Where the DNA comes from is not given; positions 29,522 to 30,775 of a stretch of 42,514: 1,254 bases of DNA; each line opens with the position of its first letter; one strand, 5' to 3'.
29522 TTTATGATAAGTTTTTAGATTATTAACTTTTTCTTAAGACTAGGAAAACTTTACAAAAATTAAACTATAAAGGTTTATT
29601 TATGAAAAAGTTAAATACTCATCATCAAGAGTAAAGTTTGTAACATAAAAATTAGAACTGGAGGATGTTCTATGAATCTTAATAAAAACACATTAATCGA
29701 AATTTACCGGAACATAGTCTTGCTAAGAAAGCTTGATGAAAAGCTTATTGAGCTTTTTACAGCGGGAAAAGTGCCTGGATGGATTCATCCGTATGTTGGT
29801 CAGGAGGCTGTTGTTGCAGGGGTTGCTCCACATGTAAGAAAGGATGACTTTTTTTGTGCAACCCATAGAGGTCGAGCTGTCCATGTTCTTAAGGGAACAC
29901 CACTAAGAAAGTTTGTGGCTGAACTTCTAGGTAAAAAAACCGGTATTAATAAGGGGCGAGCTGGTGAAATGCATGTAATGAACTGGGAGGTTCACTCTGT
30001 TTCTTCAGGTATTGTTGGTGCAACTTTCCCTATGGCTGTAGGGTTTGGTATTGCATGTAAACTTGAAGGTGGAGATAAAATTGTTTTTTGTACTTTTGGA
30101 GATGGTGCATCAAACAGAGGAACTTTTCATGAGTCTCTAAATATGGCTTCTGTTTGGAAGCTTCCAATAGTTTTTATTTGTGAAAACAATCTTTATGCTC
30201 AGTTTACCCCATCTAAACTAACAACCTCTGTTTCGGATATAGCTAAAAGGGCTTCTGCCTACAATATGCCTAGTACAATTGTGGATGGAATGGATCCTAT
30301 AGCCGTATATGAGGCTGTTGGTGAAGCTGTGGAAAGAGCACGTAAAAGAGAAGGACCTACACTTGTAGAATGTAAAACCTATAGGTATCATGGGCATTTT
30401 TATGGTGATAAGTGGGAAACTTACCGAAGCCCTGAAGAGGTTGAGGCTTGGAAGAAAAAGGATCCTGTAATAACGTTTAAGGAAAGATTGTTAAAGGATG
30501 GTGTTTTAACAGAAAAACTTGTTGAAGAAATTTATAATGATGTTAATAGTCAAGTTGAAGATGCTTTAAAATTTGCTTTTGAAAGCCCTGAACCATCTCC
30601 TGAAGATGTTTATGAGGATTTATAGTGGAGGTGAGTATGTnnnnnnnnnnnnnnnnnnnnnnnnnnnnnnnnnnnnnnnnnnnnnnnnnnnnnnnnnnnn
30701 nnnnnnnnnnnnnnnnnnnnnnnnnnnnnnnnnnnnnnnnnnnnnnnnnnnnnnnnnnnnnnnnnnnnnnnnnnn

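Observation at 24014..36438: Self-contained lipoate-dependent catabolic island: two E1s, one E2/E3, LipAB, crotonase and a FAD/CCG redox pair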

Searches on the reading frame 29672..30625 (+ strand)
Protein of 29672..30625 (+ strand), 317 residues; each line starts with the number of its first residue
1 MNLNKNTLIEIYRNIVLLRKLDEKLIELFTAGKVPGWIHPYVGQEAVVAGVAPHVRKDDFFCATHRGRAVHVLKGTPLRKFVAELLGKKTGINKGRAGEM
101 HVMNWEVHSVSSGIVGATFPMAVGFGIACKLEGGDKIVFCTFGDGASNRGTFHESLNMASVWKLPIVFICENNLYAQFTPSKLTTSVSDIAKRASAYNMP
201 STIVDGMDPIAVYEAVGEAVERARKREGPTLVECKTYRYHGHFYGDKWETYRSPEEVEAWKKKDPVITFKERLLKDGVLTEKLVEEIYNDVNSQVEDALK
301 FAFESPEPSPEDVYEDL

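Call 3: search_protein_families(library=pfam, proteins=[window:29672-30625:+])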
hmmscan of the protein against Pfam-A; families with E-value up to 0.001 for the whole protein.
window:29672-30625:+ (317 aa): 3 families
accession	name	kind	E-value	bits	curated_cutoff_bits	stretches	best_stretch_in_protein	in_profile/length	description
PF00676.26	E1_dh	-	3.3e-83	279.5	22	1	15-311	3-300/300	Dehydrogenase E1 component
PF02775.26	TPP_enzyme_C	-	4.1e-07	30.3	21.9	1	109-234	24-151/151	Thiamine pyrophosphate enzyme, C-terminal TPP binding domain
PF00456.26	Transketolase_N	-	1.5e-05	24.6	22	1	135-237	144-244/334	Transketolase, thiamine diphosphate binding domain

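Call 4: search_protein_families(library=ncbifam, proteins=[window:29672-30625:+])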
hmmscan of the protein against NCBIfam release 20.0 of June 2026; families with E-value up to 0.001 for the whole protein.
window:29672-30625:+ (317 aa): 10 families
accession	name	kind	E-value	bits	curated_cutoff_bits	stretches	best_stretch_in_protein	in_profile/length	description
TIGR03182.1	PDH_E1_alph_y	equivalog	2.8e-98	328.7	393.85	1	6-316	2-312/315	pyruvate dehydrogenase (acetyl-transferring) E1 component subunit alpha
TIGR03181.1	PDH_E1_alph_x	equivalog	3.4e-80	269.5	411.35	1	2-316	20-325/341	pyruvate dehydrogenase (acetyl-transferring) E1 component subunit alpha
NF004559.0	PRK05899.2-5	equivalog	1.5e-15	56.5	488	1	108-241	121-252/627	transketolase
TIGR00239.1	2oxo_dh_E1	equivalog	3.8e-09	35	770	1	143-300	353-514/931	2-oxoglutarate dehydrogenase E1 component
NF004556.0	PRK05899.2-2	equivalog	4.7e-07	28.4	575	1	111-241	123-249/639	transketolase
NF006914.0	PRK09404.1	equivalog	5.8e-07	28.2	764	1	181-300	393-509/919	2-oxoglutarate dehydrogenase E1 component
TIGR00232.1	tktlase_bact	equivalog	6e-07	28.2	682.25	1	109-239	106-244/654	transketolase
NF008907.0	PRK12270.1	equivalog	1.2e-06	26.6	878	1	143-300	668-829/1241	multifunctional oxoglutarate decarboxylase/oxoglutarate dehydrogenase thiamine pyrophosphate-binding subunit/dihydrolipoyllysine-residue suc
NF006203.0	PRK08327.1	equivalog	0.00078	18.1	456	0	107-174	426-489/571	thiamine pyrophosphate-requiring protein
NF005485.1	PRK07092.1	equivalog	0.00091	18.1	493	0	110-222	393-491/523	benzoylformate decarboxylase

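Call 21: search_solved_structures(query=window:29672-30625:+, max_evalue=1e-20)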
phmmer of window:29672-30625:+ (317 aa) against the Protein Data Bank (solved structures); distinct sequences matched with E-value up to 1e-20: 28.
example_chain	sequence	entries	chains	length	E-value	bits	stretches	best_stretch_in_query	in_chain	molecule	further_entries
1ni4_A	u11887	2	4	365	8e-61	209.1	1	9-313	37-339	Pyruvate dehydrogenase E1 component: Alpha subunit | Pyruvate dehydrogenase E1 component subunit alpha, somatic form, mitochondrial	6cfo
3exe_A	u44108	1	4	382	9.3e-61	208.9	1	9-313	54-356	Pyruvate dehydrogenase E1 component subunit alpha, somatic form, mitochondrial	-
2ozl_A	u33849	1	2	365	1.1e-60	208.6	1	9-313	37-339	Pyruvate dehydrogenase E1 component alpha subunit, somatic form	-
3exf_A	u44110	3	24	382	1.3e-60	208.4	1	9-313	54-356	Pyruvate dehydrogenase E1 component subunit alpha, somatic form, mitochondrial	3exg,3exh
6cer_A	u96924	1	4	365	2.1e-60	207.7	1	9-313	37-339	Pyruvate dehydrogenase E1 component subunit alpha, somatic form, mitochondrial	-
3exi_A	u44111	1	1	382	2.4e-60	207.5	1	9-313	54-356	Pyruvate dehydrogenase E1 component subunit alpha, somatic form, mitochondrial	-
1um9_A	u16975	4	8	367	1.9e-54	188.1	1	5-316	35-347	2-oxo acid dehydrogenase alpha subunit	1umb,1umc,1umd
3dva_A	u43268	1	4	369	6.2e-43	150.3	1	4-312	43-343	Pyruvate dehydrogenase E1 component subunit alpha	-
1dtw_A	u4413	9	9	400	9.4e-43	149.7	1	3-316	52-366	BRANCHED-CHAIN ALPHA-KETO ACID DEHYDROGENASE ALPHA SUBUNIT | 2-OXOISOVALERATE DEHYDROGENASE ALPHA SUBUNIT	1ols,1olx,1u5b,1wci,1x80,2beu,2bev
1w85_A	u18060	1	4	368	1.2e-42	149.4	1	4-312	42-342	PYRUVATE DEHYDROGENASE E1 COMPONENT, ALPHA SUBUNIT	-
3duf_A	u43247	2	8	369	1.2e-42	149.4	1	4-312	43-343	Pyruvate dehydrogenase E1 component subunit alpha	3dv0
1x7w_A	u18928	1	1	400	1.3e-42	149.3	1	3-316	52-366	2-oxoisovalerate dehydrogenase alpha subunit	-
1x7y_A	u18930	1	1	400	1.3e-42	149.3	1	3-316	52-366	2-oxoisovalerate dehydrogenase alpha subunit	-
1x7x_A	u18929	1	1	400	1.3e-42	149.3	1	3-316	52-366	2-oxoisovalerate dehydrogenase alpha subunit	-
1x7z_A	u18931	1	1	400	1.3e-42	149.3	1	3-316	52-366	2-oxoisovalerate dehydrogenase alpha subunit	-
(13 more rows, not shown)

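Call 28: find_homologous_proteins(query=window:29672-30625:+)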
Query window:29672-30625:+ (317 aa): 6512 proteins with E <= 0.001 among 8000 candidates; the best 120 are listed.
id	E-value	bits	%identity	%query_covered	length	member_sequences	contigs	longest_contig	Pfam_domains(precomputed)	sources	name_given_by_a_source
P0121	2.2e-214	728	100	100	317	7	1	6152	PF02775.27,PF00676.26,PF00456.27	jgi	-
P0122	6.3e-115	402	55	99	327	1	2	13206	PF00676.26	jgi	jgi:TPP-dependent pyruvate/acetoin dehydrogenase alpha subunit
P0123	1.6e-104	367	49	100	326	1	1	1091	PF02775.27,PF00676.26,PF00456.27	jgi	jgi:pyruvate dehydrogenase E1 component alpha subunit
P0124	3.6e-104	366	51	100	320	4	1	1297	PF02775.27,PF00676.26,PF00456.27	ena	-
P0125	1.9e-103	364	51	100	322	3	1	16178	PF02775.27,PF00676.26,PF00456.27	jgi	-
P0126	2.0e-103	364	52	100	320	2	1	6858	PF02775.27,PF00676.26,PF00456.27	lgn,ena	-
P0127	7.1e-103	362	52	100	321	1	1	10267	PF02775.27,PF00676.26,PF00456.27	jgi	jgi:pyruvate dehydrogenase E1 component alpha subunit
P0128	7.6e-103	362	52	99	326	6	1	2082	PF02775.27,PF00676.26,PF00456.27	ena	-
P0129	1.5e-102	361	52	100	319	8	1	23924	PF02775.27,PF00676.26,PF00456.27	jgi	-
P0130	2.4e-102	360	51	100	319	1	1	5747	PF02775.27,PF00676.26,PF00456.27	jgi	-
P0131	2.5e-102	360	50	100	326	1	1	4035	PF02775.27,PF00676.26,PF00456.27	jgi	jgi:pyruvate dehydrogenase E1 component alpha subunit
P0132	4.7e-102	359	51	99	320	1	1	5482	PF02775.27,PF13292.12,PF00676.26,PF00456.27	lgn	-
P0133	7.4e-102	359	50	100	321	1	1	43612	PF02775.27,PF00676.26,PF00456.27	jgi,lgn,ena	-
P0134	9.4e-102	358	50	100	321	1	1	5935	PF02775.27,PF00676.26,PF00456.27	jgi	-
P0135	1.5e-101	358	49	100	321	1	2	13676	PF02775.27,PF00676.26,PF00456.27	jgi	jgi:pyruvate dehydrogenase E1 component alpha subunit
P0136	2.0e-101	357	49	100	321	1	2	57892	PF02775.27,PF00676.26,PF00456.27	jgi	jgi:pyruvate dehydrogenase E1 component alpha subunit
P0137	2.1e-101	357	52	100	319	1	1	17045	PF02775.27,PF00676.26,PF00456.27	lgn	-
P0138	2.5e-101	357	51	99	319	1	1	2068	PF02775.27,PF00676.26,PF00456.27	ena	-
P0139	2.6e-101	357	51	100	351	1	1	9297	PF02775.27,PF00676.26,PF00456.27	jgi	-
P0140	2.6e-101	357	50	100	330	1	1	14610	PF02775.27,PF00676.26,PF00456.27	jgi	jgi:pyruvate dehydrogenase E1 component alpha subunit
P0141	2.7e-101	357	50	100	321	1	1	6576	PF02775.27,PF00676.26,PF00456.27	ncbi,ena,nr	ncbi:MAG: pyruvate dehydrogenase (acetyl-transferring) E1 component subunit alpha [Candidatus Bathya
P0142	3.5e-101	357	49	100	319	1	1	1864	PF02775.27,PF00676.26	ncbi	-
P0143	3.9e-101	356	49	100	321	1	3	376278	PF02775.27,PF00676.26,PF00456.27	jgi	jgi:pyruvate dehydrogenase E1 component alpha subunit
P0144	4.3e-101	356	51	98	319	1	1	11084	PF02775.27,PF00676.26,PF00456.27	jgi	-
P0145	4.3e-101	356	51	98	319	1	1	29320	PF02775.27,PF00676.26,PF00456.27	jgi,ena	-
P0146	4.5e-101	356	50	100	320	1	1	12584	PF02775.27,PF00676.26,PF00456.27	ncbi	ncbi:MAG: pyruvate dehydrogenase (acetyl-transferring) E1 component subunit alpha [Candidatus Bathya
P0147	4.6e-101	356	51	100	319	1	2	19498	PF02775.27,PF00676.26,PF00456.27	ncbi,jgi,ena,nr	ncbi:pyruvate dehydrogenase (acetyl-transferring) E1 component subunit alpha [Candidatus Bathyarchae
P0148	4.7e-101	356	49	100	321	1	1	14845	PF02775.27,PF00676.26,PF00456.27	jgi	jgi:pyruvate dehydrogenase E1 component alpha subunit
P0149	4.8e-101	356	50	100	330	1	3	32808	PF02775.27,PF00676.26,PF00456.27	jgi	-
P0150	5.1e-101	356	49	100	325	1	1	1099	PF02775.27,PF00676.26,PF00456.27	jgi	jgi:pyruvate dehydrogenase E1 component alpha subunit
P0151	6.2e-101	356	49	100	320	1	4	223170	PF02775.27,PF00676.26,PF00456.27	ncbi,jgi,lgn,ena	ncbi:MAG: pyruvate dehydrogenase (acetyl-transferring) E1 component subunit alpha [Candidatus Bathya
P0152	6.4e-101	356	49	100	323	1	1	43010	PF02775.27,PF00676.26,PF00456.27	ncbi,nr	ncbi:pyruvate dehydrogenase (acetyl-transferring) E1 component subunit alpha [Candidatus Bathyarchae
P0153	6.4e-101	356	49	100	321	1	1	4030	PF02775.27,PF00676.26,PF00456.27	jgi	jgi:pyruvate dehydrogenase E1 component alpha subunit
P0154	7.6e-101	355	49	100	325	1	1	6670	PF02775.27,PF00676.26,PF00456.27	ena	-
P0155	8.4e-101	355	50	100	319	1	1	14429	PF02775.27,PF00676.26,PF00456.27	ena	-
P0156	8.5e-101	355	50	100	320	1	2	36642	PF02775.27,PF00676.26,PF00456.27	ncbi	ncbi:MAG: pyruvate dehydrogenase (acetyl-transferring) E1 component subunit alpha [Candidatus Bathya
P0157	8.9e-101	355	49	100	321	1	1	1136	PF02775.27,PF00676.26,PF00456.27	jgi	-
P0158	1.0e-100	355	49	100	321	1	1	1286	PF02775.27,PF00676.26,PF00456.27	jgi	-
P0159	1.1e-100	355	50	99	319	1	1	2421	PF02775.27,PF00676.26,PF00456.27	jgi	-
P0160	1.2e-100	355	50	100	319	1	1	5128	PF02775.27,PF00676.26,PF00456.27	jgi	-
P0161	1.2e-100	355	49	100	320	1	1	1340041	PF02775.27,PF00676.26,PF00456.27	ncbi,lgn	ncbi:MAG: pyruvate dehydrogenase (acetyl-transferring) E1 component subunit alpha [Candidatus Bathya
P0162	1.5e-100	354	50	99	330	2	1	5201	PF02775.27,PF00676.26,PF00456.27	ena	-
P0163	1.6e-100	354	51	100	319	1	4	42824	PF02775.27,PF00676.26,PF00456.27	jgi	jgi:pyruvate dehydrogenase E1 component alpha subunit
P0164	1.6e-100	354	49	100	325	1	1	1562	PF02775.27,PF00676.26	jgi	-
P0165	1.6e-100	354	49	100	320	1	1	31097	PF02775.27,PF00676.26,PF00456.27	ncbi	ncbi:MAG: pyruvate dehydrogenase (acetyl-transferring) E1 component subunit alpha [Candidatus Bathya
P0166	1.7e-100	354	49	100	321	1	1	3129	PF02775.27,PF00676.26,PF00456.27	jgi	jgi:pyruvate dehydrogenase E1 component alpha subunit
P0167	1.7e-100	354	49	100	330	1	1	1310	PF02775.27,PF00676.26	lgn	-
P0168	2.3e-100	354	50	100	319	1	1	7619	PF02775.27,PF00676.26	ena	-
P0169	2.3e-100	354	50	100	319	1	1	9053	PF02775.27,PF00676.26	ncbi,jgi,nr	ncbi:pyruvate dehydrogenase (acetyl-transferring) E1 component subunit alpha [Candidatus Bathyarchae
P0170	2.4e-100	354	49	100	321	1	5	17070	PF02775.27,PF00676.26,PF00456.27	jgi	-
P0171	2.5e-100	354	50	100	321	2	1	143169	PF02775.27,PF00676.26,PF00456.27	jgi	-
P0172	2.7e-100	354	49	100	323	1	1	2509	PF02775.27,PF00676.26,PF00456.27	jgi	jgi:pyruvate dehydrogenase E1 component alpha subunit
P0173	3.0e-100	353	49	100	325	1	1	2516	PF02775.27,PF00676.26,PF00456.27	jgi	-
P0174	3.0e-100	353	51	100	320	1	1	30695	PF02775.27,PF00676.26,PF00456.27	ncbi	ncbi:MAG: pyruvate dehydrogenase (acetyl-transferring) E1 component subunit alpha [Candidatus Bathya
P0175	3.2e-100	353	49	100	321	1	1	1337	PF02775.27,PF00676.26,PF00456.27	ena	-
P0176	3.3e-100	353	51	99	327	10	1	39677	PF02775.27,PF00676.26,PF00456.27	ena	-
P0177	3.6e-100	353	51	100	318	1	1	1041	PF02775.27,PF13292.12,PF00676.26,PF00456.27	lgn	-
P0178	3.6e-100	353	50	100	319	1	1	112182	PF02775.27,PF00676.26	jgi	jgi:pyruvate dehydrogenase E1 component alpha subunit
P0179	3.7e-100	353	49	100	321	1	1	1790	PF02775.27,PF00676.26,PF00456.27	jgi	jgi:pyruvate dehydrogenase E1 component alpha subunit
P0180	4.2e-100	353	50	100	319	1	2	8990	PF02775.27,PF00676.26,PF00456.27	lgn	-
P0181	4.2e-100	353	49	100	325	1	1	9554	PF02775.27,PF00676.26,PF00456.27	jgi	jgi:pyruvate dehydrogenase E1 component alpha subunit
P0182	4.4e-100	353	49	100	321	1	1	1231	PF02775.27,PF00676.26,PF00456.27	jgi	-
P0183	4.6e-100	353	50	99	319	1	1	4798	PF02775.27,PF00676.26,PF00456.27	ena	-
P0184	4.9e-100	353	50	100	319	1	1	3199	PF02775.27,PF00676.26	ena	-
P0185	4.9e-100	353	50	100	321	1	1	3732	PF02775.27,PF00676.26,PF00456.27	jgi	jgi:pyruvate dehydrogenase E1 component alpha subunit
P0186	5.0e-100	353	50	100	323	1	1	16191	PF02775.27,PF00676.26,PF00456.27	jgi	jgi:pyruvate dehydrogenase E1 component alpha subunit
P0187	5.2e-100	353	50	99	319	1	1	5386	PF02775.27,PF00676.26,PF00456.27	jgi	-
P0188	5.6e-100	353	50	98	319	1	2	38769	PF02775.27,PF00676.26,PF00456.27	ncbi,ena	-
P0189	5.9e-100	353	50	100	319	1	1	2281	PF02775.27,PF00676.26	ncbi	ncbi:MAG: pyruvate dehydrogenase (acetyl-transferring) E1 component subunit alpha [Candidatus Bathya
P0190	5.9e-100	353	50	99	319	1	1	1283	PF02775.27,PF00676.26,PF00456.27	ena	-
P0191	6.2e-100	352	50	99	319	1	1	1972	PF02775.27,PF00676.26,PF00456.27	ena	-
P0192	6.5e-100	352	51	100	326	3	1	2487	PF02775.27,PF00676.26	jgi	jgi:pyruvate dehydrogenase E1 component alpha subunit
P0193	6.5e-100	352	49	100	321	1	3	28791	PF02775.27,PF00676.26,PF00456.27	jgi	jgi:pyruvate dehydrogenase E1 component alpha subunit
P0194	6.8e-100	352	49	100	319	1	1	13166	PF02775.27,PF00676.26,PF00456.27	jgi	-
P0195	6.9e-100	352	51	100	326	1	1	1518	PF02775.27,PF00676.26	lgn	-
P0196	7.1e-100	352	49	99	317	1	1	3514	PF02775.27,PF00676.26,PF00456.27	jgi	jgi:pyruvate dehydrogenase E1 component alpha subunit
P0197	7.6e-100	352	50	97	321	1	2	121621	PF02775.27,PF00676.26,PF00456.27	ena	-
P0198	7.6e-100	352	50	97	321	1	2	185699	PF02775.27,PF00676.26,PF00456.27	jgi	-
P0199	7.9e-100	352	49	100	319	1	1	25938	PF02775.27,PF00676.26,PF00456.27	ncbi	-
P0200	8.3e-100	352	50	100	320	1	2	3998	PF02775.27,PF00676.26,PF00456.27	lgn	-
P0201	8.3e-100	352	49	100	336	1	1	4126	PF02775.27,PF00676.26,PF00456.27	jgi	-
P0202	8.4e-100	352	50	100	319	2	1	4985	PF02775.27,PF00676.26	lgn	-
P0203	9.1e-100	352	51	98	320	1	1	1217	PF02775.27,PF00676.26,PF00456.27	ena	-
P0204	9.1e-100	352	50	100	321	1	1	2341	PF02775.27,PF00676.26,PF00456.27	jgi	jgi:pyruvate dehydrogenase E1 component alpha subunit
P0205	9.5e-100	352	50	99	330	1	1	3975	PF02775.27,PF00676.26,PF00456.27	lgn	-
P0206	9.9e-100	352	49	100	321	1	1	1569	PF02775.27,PF00676.26,PF00456.27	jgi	jgi:pyruvate dehydrogenase E1 component alpha subunit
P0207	1.1e-99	352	49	100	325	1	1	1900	PF02775.27,PF00676.26,PF00456.27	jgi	-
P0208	1.1e-99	352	49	100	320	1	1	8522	PF02775.27,PF00676.26,PF00456.27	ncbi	ncbi:MAG: pyruvate dehydrogenase (acetyl-transferring) E1 component subunit alpha [Candidatus Bathya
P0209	1.1e-99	352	49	100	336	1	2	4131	PF02775.27,PF00676.26,PF00456.27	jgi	-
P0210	1.2e-99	352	49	100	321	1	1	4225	PF02775.27,PF00676.26,PF00456.27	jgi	jgi:pyruvate dehydrogenase E1 component alpha subunit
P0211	1.2e-99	352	51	100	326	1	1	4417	PF02775.27,PF00676.26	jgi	jgi:pyruvate dehydrogenase E1 component alpha subunit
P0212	1.2e-99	352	49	100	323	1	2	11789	PF02775.27,PF00676.26,PF00456.27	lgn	-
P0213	1.2e-99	352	50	100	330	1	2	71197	PF02775.27,PF00676.26,PF00456.27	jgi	jgi:pyruvate dehydrogenase E1 component alpha subunit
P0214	1.4e-99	351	49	100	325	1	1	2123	PF02775.27,PF00676.26,PF00456.27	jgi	jgi:pyruvate dehydrogenase E1 component alpha subunit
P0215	1.4e-99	351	49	100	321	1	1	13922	PF02775.27,PF00676.26,PF00456.27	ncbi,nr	ncbi:MAG: pyruvate dehydrogenase (acetyl-transferring) E1 component subunit alpha [Candidatus Bathya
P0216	1.5e-99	351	49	100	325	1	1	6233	PF02775.27,PF00676.26,PF00456.27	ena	-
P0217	1.5e-99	351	49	100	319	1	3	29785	PF02775.27,PF00676.26,PF00456.27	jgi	-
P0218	1.6e-99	351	49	100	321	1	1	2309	PF02775.27,PF00676.26,PF00456.27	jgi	jgi:pyruvate dehydrogenase E1 component alpha subunit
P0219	1.7e-99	351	49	100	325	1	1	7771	PF02775.27,PF00676.26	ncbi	-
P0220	1.7e-99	351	50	99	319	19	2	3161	PF02775.27,PF00676.26,PF00456.27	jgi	-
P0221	2.0e-99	351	49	100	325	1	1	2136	PF02775.27,PF00676.26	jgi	-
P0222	2.0e-99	351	51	100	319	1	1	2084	PF02775.27,PF00676.26,PF00456.27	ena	-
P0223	2.0e-99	351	49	100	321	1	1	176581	PF02775.27,PF00676.26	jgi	-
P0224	2.0e-99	351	50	98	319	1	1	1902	PF02775.27,PF00676.26,PF00456.27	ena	-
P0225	2.1e-99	351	49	100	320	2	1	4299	PF02775.27,PF00676.26,PF00456.27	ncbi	ncbi:MAG: pyruvate dehydrogenase (acetyl-transferring) E1 component subunit alpha [Candidatus Bathya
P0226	2.1e-99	351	51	99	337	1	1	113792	PF02775.27,PF00676.26,PF00456.27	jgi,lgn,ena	jgi:pyruvate dehydrogenase E1 component alpha subunit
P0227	2.2e-99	351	50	100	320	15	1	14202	PF02775.27,PF00676.26,PF00456.27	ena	-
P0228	2.2e-99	351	51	99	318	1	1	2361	PF00676.26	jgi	-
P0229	2.2e-99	351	49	100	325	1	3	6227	PF02775.27,PF00676.26,PF00456.27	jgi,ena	-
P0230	2.3e-99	351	48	100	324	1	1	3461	PF02775.27,PF00676.26,PF00456.27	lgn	-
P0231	2.4e-99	351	50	100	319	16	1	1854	PF02775.27,PF00676.26,PF00456.27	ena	-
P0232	2.7e-99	350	48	100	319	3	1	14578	PF02775.27,PF00676.26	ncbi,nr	ncbi:pyruvate dehydrogenase (acetyl-transferring) E1 component subunit alpha [Candidatus Bathyarchae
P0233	2.8e-99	350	49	100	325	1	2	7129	PF02775.27,PF00676.26,PF00456.27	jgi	jgi:pyruvate dehydrogenase E1 component alpha subunit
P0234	2.8e-99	350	47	100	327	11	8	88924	PF02775.27,PF00676.26,PF00456.27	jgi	jgi:pyruvate dehydrogenase E1 component alpha subunit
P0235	3.0e-99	350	50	100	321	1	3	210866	PF02775.27,PF00676.26,PF00456.27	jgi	jgi:pyruvate dehydrogenase E1 component alpha subunit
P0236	3.0e-99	350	49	99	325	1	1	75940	PF02775.27,PF00676.26,PF00456.27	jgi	-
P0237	3.0e-99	350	51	100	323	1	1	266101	PF02775.27,PF00676.26,PF00456.27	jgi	jgi:pyruvate dehydrogenase E1 component alpha subunit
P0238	3.1e-99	350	50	99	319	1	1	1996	PF02775.27,PF00676.26,PF00456.27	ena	-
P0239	3.1e-99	350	51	100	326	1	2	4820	PF02775.27,PF00676.26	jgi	jgi:pyruvate dehydrogenase E1 component alpha subunit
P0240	3.2e-99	350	48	100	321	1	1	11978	PF02775.27,PF00676.26,PF00456.27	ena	-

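Call 30: find_encoding_contigs(protein=P0188, flank=10000, max_places=2)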
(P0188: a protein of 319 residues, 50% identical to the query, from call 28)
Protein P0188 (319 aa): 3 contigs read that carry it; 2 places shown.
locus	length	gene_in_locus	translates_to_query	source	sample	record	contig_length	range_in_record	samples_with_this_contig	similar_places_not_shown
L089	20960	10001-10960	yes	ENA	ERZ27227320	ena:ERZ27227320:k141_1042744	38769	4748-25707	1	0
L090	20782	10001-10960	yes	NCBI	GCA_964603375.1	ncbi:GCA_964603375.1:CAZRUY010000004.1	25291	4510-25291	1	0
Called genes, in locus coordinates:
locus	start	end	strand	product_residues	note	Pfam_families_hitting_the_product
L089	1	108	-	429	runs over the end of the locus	PF02040:ArsB, PF03600:CitMHS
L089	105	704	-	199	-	-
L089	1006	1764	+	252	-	PF01996:F420_ligase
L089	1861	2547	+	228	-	PF13549:ATP-grasp_5, PF08442:ATP-grasp_2 (weak)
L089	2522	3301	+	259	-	PF04446:Thg1, PF14413:Thg1C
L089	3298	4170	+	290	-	-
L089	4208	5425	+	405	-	PF04123:DUF373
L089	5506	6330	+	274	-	PF01255:Prenyltransf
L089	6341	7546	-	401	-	PF01926:MMR_HSR1, PF02421:FeoB_N (weak), PF08438:YGR210-like_G4, PF02824:TGS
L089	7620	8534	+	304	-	PF00389:2-Hacid_dh, PF02826:2-Hacid_dh_C, PF03446:NAD_binding_2 (weak)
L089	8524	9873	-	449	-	PF01841:Transglut_core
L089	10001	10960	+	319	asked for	PF00676:E1_dh, PF00456:Transketolase_N (weak), PF02775:TPP_enzyme_C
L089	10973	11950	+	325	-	PF02779:Transket_pyr, PF02780:Transketolase_C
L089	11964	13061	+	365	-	PF00364:Biotin_lipoyl, PF02817:E3_binding, PF00198:2-oxoacid_dh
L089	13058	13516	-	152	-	PF01050:MannoseP_isomer (faint), PF07883:Cupin_2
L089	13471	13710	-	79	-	-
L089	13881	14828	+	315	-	PF12801:Fer4_5, PF00037:Fer4 (faint), PF13484:Fer4_16 (faint), PF12801:Fer4_5 (weak), PF13237:Fer4_10 (weak), PF13187:Fer4_9 (weak)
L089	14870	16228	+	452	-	PF08543:Phos_pyr_kin, PF00294:PfkB, PF10120:ThiN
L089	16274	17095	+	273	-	PF00154:RecA_N (weak), PF23442:DUF7125 (weak), PF06745:ATPase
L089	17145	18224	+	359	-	PF09721:Exosortase_EpsH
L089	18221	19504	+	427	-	PF21349:RUBY_RBDX (weak), PF01896:DNA_primase_S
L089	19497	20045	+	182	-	PF27418:GINS23_N (weak), PF22090:Gins51_C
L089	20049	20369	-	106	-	PF00293:NUDIX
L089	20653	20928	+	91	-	PF00935:Ribosomal_L44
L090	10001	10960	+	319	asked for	PF00676:E1_dh, PF00456:Transketolase_N (weak), PF02775:TPP_enzyme_C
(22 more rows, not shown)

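Call 31: find_encoding_contigs(protein=P0161, flank=10000, max_places=2)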
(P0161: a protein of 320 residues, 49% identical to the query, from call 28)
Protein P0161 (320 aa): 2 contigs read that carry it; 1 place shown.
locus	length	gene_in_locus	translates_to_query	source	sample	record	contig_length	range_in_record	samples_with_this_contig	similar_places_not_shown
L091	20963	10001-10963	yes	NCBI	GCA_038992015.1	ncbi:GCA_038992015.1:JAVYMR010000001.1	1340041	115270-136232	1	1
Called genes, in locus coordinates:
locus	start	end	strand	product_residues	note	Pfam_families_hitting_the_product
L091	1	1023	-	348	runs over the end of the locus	-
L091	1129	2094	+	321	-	PF05569:Peptidase_M56 (weak), PF01435:Peptidase_M48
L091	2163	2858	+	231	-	PF13549:ATP-grasp_5, PF08442:ATP-grasp_2 (weak)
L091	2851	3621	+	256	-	PF04446:Thg1, PF14413:Thg1C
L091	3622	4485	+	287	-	PF23435:DUF7121, PF24423:OVT1 (weak)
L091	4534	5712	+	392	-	PF04123:DUF373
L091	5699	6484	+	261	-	PF01048:PNP_UDP_1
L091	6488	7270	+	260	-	PF01255:Prenyltransf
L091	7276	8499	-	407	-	PF01926:MMR_HSR1, PF02421:FeoB_N (weak), PF08438:YGR210-like_G4, PF02824:TGS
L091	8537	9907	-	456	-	PF01841:Transglut_core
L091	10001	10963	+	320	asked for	PF00676:E1_dh, PF02775:TPP_enzyme_C (weak), PF00456:Transketolase_N (weak)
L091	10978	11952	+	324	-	PF02779:Transket_pyr, PF02780:Transketolase_C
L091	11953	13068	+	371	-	PF00364:Biotin_lipoyl, PF25919:BSH_CusB (weak), PF02817:E3_binding, PF00198:2-oxoacid_dh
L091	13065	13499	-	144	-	-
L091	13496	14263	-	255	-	-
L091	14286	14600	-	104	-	-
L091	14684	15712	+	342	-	PF08240:ADH_N, PF00107:ADH_zinc_N, PF13602:ADH_zinc_N_2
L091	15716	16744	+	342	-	PF08240:ADH_N, PF16912:Glu_dehyd_C, PF00107:ADH_zinc_N, PF13602:ADH_zinc_N_2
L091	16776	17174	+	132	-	-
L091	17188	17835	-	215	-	PF04055:Radical_SAM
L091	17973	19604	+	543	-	PF06418:CTP_synth_N, PF00117:GATase, PF07722:Peptidase_C26 (weak)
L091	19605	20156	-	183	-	PF01966:HD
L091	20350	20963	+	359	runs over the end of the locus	PF03706:LPG_synthase_TM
